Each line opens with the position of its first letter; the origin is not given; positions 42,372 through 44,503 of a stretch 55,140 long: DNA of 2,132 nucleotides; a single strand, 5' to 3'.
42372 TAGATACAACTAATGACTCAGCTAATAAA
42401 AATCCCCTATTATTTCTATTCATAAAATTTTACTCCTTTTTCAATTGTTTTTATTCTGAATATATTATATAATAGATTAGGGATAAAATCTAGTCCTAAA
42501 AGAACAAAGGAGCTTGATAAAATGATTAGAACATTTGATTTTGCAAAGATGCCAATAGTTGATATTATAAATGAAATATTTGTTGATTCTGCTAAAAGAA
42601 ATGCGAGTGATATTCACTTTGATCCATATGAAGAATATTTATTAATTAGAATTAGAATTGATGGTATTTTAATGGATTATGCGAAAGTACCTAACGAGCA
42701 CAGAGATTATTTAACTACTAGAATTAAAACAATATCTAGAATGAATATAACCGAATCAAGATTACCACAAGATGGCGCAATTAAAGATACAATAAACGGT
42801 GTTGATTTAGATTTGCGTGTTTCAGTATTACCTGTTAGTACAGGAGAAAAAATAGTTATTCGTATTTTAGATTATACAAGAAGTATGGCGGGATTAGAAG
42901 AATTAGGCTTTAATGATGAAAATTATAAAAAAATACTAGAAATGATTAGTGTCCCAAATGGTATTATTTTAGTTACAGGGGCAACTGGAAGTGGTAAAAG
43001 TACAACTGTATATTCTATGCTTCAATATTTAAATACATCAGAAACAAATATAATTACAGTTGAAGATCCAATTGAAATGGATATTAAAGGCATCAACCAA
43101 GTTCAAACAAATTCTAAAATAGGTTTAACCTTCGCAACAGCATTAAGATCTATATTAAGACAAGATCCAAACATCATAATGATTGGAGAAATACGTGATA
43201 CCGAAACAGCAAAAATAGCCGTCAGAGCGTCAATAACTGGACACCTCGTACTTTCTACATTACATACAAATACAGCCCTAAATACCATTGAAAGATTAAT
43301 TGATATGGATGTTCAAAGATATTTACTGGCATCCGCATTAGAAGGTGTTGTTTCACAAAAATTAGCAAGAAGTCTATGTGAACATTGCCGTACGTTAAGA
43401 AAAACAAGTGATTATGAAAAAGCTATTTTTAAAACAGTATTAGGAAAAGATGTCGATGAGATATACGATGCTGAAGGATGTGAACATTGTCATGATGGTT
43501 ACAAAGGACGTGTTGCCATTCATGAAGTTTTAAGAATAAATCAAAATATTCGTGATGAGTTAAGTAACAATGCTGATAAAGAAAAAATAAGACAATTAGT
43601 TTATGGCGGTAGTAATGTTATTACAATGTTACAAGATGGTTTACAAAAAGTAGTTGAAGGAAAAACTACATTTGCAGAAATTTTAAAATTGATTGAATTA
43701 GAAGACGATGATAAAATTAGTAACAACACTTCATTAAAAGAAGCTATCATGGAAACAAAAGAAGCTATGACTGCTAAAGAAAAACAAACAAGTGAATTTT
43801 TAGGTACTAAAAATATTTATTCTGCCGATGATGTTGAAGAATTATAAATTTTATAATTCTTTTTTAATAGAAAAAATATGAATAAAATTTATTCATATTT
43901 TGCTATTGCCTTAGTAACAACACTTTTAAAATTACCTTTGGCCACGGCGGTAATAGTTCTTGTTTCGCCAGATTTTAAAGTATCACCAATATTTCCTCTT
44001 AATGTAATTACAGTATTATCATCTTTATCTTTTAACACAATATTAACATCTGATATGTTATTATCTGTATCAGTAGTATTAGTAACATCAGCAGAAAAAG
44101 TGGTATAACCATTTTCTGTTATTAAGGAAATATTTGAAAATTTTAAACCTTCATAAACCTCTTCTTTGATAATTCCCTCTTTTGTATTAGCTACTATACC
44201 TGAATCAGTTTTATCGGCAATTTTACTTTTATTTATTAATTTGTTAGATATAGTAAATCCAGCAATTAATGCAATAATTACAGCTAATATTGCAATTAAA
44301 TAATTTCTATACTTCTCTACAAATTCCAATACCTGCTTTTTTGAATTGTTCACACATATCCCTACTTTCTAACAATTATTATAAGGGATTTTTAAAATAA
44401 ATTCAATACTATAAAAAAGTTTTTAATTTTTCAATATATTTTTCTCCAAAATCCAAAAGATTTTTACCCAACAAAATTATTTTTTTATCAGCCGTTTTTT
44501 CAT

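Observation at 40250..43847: Minimal, split type IV pilus / Com-like module: two prepilins facing an orphan GspE-family ATPase, with no platform protein or prepilin peptidase nearby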

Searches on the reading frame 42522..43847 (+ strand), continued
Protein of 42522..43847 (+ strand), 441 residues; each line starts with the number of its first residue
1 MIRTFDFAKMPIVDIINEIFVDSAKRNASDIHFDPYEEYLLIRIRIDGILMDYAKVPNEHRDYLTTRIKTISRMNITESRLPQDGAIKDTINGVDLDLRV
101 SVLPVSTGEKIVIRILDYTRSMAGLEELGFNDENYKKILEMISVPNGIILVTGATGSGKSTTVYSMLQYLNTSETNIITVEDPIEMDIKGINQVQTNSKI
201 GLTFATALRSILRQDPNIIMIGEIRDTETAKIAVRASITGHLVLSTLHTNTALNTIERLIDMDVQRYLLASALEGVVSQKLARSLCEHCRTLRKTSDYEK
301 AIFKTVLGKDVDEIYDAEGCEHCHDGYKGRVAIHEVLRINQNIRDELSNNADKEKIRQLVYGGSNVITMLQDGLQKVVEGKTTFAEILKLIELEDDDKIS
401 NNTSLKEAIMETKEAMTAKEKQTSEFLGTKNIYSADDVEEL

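Call 83: list_cluster_members(proteins=[P0098, P0030, P0099, P0090, P0110, P0061, P0010, P0117, P0114, P0007])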
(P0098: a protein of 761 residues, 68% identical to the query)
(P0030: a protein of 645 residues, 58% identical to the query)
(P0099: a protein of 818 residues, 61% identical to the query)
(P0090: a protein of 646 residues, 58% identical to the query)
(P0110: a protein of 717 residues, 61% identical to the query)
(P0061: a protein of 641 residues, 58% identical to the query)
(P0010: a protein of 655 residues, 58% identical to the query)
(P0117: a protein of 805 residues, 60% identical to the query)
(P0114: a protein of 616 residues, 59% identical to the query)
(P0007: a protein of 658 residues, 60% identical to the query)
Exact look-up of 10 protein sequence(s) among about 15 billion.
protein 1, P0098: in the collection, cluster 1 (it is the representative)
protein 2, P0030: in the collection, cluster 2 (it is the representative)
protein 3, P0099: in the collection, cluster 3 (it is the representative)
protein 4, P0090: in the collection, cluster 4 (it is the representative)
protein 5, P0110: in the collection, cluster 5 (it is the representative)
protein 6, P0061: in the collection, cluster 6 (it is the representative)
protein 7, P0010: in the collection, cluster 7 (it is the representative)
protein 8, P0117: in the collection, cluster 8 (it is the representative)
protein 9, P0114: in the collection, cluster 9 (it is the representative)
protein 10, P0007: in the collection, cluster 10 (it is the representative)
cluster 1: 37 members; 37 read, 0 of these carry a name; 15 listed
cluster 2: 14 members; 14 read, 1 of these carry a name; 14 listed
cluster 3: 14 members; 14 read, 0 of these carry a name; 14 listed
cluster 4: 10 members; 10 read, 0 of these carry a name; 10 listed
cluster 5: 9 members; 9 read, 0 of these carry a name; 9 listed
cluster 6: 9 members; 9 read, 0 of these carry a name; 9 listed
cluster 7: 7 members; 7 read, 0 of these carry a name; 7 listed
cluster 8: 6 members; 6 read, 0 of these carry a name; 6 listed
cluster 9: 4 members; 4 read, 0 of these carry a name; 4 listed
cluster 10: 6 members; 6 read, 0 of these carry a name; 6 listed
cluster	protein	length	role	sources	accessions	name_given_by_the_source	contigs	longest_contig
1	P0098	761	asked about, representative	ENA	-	-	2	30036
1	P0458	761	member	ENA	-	-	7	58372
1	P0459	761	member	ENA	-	-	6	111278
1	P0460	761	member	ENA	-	-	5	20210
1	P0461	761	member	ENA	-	-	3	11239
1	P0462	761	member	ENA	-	-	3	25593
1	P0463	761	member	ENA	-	-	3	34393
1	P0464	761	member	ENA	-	-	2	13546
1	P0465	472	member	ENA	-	-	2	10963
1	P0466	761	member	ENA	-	-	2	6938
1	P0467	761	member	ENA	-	-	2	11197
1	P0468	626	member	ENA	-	-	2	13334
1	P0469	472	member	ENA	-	-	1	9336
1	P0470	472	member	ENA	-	-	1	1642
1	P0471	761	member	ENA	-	-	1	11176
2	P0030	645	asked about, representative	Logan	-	-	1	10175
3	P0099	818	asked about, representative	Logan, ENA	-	-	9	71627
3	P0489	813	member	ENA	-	-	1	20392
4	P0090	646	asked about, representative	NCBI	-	-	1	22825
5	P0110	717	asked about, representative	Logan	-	-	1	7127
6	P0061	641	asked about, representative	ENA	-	-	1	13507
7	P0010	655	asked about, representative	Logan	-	-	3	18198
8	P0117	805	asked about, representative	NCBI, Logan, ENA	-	-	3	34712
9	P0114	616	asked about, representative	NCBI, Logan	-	-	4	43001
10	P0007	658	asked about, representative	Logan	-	-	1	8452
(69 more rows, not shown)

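Call 84: find_encoding_contigs(protein=P0489, flank=10000, max_places=4)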
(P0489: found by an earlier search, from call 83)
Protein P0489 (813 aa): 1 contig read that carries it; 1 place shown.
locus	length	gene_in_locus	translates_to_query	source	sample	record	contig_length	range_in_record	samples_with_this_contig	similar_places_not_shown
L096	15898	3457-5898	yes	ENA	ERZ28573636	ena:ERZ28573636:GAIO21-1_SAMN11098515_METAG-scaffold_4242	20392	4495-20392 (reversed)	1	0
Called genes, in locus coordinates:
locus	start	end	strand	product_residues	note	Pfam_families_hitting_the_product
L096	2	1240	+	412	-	?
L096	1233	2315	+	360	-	PF03979:Sigma70_r1_1, PF00140:Sigma70_r1_2, PF04542:Sigma70_r2, PF04539:Sigma70_r3, PF04545:Sigma70_r4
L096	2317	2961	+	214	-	PF12847:Methyltransf_18, PF04816:TrmK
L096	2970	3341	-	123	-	PF14181:YqfQ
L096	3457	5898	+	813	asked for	PF00482:T2SSF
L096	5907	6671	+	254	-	PF06750:A24_N_bact, PF01478:Peptidase_A24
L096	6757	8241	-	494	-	PF00437:T2SSE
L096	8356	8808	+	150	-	-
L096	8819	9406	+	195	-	PF07963:N_methyl (weak)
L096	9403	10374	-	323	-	PF07670:Gate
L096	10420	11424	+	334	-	PF13180:PDZ_2, PF05362:Lon_C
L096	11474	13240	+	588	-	PF01541:GIY-YIG, PF27096:UvrC_M, PF22920:UvrC_RNaseH, PF08459:UvrC_RNaseH_dom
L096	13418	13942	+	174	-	PF12685:SpoIIIAH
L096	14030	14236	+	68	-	PF08281:Sigma70_r4_2, PF00196:GerE, PF04545:Sigma70_r4, PF04967:HTH_10 (faint), PF08279:HTH_11 (faint)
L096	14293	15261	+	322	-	PF10646:Germane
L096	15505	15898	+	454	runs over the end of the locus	-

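Call 87: find_encoding_contigs(protein=P0320, flank=10000, max_places=3)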
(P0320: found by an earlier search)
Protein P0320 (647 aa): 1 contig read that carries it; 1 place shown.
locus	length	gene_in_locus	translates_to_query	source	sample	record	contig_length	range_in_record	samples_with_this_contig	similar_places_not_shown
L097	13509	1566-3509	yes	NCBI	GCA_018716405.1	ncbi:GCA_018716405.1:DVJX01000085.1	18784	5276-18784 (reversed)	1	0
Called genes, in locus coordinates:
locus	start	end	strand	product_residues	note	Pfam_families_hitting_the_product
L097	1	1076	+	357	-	PF14492:EFG_III (weak), PF00679:EFG_C, PF21018:BipA_C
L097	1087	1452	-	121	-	PF14181:YqfQ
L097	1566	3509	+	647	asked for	PF00482:T2SSF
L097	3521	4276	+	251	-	PF06750:A24_N_bact, PF01478:Peptidase_A24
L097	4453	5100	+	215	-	-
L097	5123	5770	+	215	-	-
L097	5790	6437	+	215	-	-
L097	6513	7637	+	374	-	PF00717:Peptidase_S24 (weak)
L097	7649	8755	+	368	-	PF17231:DUF5305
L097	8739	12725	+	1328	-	PF19789:DUF6273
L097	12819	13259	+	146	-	PF01252:Peptidase_A8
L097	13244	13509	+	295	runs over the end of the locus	PF00849:PseudoU_synth_2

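Call 90: search_protein_families(library=ncbifam, proteins=[L097:6513-7637:+, L097:4453-5100:+, P0023, L050:11367-12221:-], max_evalue=0.001)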
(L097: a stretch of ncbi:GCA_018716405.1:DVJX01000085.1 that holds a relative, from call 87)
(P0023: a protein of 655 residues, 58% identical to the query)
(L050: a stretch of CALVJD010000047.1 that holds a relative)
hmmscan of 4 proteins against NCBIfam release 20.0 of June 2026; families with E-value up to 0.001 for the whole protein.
L097:6513-7637:+ (374 aa): 3 families
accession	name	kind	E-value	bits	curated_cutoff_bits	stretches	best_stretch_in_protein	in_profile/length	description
TIGR02228.1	sigpep_I_arch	equivalog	7.7e-25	87.6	51.85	1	253-370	12-132/158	signal peptidase I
NF046067.1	SigPepSipWBacil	equivalog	5.4e-18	65.2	190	1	267-365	34-134/189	signal peptidase I SipW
TIGR02227.1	sigpep_I_bact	equivalog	4.4e-08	33.2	47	1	256-322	5-75/162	signal peptidase I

L097:4453-5100:+ (215 aa): 0 families

P0023 (655 aa): 6 families
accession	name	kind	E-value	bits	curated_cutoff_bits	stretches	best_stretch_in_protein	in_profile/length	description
TIGR02120.1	GspF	equivalog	3.3e-79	267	424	1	252-652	1-399/401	type II secretion system inner membrane protein GspF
NF052607.1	T4PiliAsmPilCThrm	equivalog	8.8e-72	242.4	700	1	251-653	3-403/406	type IV pilus assembly protein PilC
NF052606.1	T4PiliAsmPilCMyx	equivalog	3.3e-64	217.3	700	1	245-654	15-418/419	type IV pilus assembly protein PilC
NF007861.0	PRK10573.1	equivalog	2e-63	214.8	401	1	248-651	3-395/401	protein transport protein HofC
NF047826.1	T3SSXpsF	equivalog_domain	4.7e-56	190.3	650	1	251-654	3-404/405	type II secretion system protein XpsF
NF041012.2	T4P_ComGB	equivalog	2.3e-35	122.5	240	1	317-650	4-330/332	competence type IV pilus assembly protein ComGB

L050:11367-12221:- (284 aa): 0 families

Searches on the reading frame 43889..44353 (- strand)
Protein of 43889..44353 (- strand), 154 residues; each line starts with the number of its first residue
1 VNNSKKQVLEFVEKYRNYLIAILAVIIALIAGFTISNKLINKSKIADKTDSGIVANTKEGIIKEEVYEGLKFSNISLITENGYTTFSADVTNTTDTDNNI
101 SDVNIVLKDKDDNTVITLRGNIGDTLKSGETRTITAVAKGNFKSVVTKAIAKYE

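Call 5: search_protein_families(library=pfam, proteins=[window:43889-44353:-], max_evalue=0.01)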
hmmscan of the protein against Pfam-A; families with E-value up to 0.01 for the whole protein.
window:43889-44353:- (154 aa): 0 families

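Call 6: search_protein_families(library=ncbifam, proteins=[window:43889-44353:-], max_evalue=0.01)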
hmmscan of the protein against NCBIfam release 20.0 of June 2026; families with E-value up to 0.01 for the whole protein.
window:43889-44353:- (154 aa): 1 family
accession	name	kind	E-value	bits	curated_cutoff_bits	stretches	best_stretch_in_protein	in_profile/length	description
NF038353.1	FxLYD_dom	domain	2.8e-05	23.9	23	1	81-146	1-65/71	FxLYD domain-containing protein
